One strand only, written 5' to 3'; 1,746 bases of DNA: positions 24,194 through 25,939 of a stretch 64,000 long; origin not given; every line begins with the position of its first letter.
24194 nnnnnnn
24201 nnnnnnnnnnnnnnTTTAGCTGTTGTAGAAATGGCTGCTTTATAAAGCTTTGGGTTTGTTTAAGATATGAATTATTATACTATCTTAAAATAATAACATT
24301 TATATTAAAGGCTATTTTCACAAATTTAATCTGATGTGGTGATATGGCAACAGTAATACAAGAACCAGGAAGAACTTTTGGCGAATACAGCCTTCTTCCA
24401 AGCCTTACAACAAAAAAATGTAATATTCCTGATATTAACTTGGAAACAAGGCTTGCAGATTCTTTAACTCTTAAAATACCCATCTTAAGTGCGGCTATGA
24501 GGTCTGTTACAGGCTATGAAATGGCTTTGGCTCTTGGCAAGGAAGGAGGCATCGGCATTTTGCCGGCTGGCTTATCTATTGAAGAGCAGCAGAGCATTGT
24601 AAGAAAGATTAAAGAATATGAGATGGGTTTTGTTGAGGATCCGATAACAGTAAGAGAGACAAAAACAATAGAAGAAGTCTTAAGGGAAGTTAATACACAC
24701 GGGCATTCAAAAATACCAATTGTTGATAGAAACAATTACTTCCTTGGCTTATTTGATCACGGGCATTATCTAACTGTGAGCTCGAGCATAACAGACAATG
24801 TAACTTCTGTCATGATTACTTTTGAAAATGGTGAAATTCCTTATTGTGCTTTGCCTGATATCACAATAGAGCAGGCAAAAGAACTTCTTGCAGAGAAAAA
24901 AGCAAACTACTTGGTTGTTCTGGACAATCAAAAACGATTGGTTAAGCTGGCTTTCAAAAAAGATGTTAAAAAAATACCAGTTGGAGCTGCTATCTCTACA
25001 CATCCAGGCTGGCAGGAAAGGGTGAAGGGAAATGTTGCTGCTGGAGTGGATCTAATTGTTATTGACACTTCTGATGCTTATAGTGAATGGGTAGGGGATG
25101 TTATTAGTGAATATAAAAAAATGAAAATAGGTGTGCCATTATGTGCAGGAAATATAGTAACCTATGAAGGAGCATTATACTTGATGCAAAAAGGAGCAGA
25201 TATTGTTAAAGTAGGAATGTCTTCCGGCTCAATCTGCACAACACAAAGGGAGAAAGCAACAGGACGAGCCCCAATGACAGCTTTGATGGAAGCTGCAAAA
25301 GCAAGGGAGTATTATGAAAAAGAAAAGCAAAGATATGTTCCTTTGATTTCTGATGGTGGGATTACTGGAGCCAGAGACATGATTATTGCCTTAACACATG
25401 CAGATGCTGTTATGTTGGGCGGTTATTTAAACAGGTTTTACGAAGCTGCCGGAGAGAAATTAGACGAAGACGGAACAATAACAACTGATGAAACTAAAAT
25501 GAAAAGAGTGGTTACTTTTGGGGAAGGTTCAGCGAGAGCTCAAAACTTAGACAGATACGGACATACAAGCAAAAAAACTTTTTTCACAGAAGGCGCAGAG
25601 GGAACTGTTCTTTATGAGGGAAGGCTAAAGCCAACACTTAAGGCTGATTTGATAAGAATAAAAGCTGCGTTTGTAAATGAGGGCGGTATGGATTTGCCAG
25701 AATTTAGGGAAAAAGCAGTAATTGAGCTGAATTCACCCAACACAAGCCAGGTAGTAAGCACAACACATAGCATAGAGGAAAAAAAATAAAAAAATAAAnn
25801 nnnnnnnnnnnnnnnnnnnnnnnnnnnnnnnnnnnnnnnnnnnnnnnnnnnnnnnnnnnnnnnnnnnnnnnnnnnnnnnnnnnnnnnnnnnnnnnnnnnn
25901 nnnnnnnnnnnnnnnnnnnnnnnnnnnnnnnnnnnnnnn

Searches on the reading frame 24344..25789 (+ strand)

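Call 21: search_protein_families(library=ncbifam, proteins=[window:24344-25789:+], max_evalue=1e-10)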
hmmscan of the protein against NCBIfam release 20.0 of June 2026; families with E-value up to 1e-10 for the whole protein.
window:24344-25789:+ (481 aa): 11 families
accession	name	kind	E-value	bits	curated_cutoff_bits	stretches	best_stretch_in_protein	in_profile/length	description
NF005493.0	PRK07107.1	equivalog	4.3e-97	325.7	585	1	1-478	1-492/502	IMP dehydrogenase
TIGR01302.1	IMP_dehydrog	equivalog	9.5e-77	258.7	481.5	1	11-456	3-450/450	IMP dehydrogenase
NF005869.0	PRK07807.1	equivalog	6.4e-54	183.8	549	1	30-465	32-466/479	GuaB1 family IMP dehydrogenase-related protein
NF052358.1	GMPRedGuaB1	equivalog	6.6e-50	170.6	675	1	30-465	32-466/479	GMP reductase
NF005311.0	PRK06843.1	equivalog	2.1e-45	155.3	779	2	198-432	129-356/404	inosine 5-monophosphate dehydrogenase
TIGR01303.1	IMP_DH_rel_1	equivalog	4.2e-40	138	562.75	1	34-465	33-464/475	GuaB1 family IMP dehydrogenase-related protein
TIGR01304.1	IMP_DH_rel_2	equivalog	4.2e-27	95.3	342.1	1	213-371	130-295/365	GuaB3 family IMP dehydrogenase-related protein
NF003470.0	PRK05096.1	equivalog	2e-26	93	397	1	230-456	118-329/347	GMP reductase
TIGR01305.1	GMP_reduct_1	equivalog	1.8e-23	83.1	492.15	1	231-458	118-330/343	GMP reductase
NF003966.0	PRK05458.1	equivalog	1.6e-17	63.8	344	1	173-379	49-251/327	GMP reductase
TIGR01306.1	GMP_reduct_2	equivalog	6.6e-13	48.9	465.65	1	179-380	51-248/321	GMP reductase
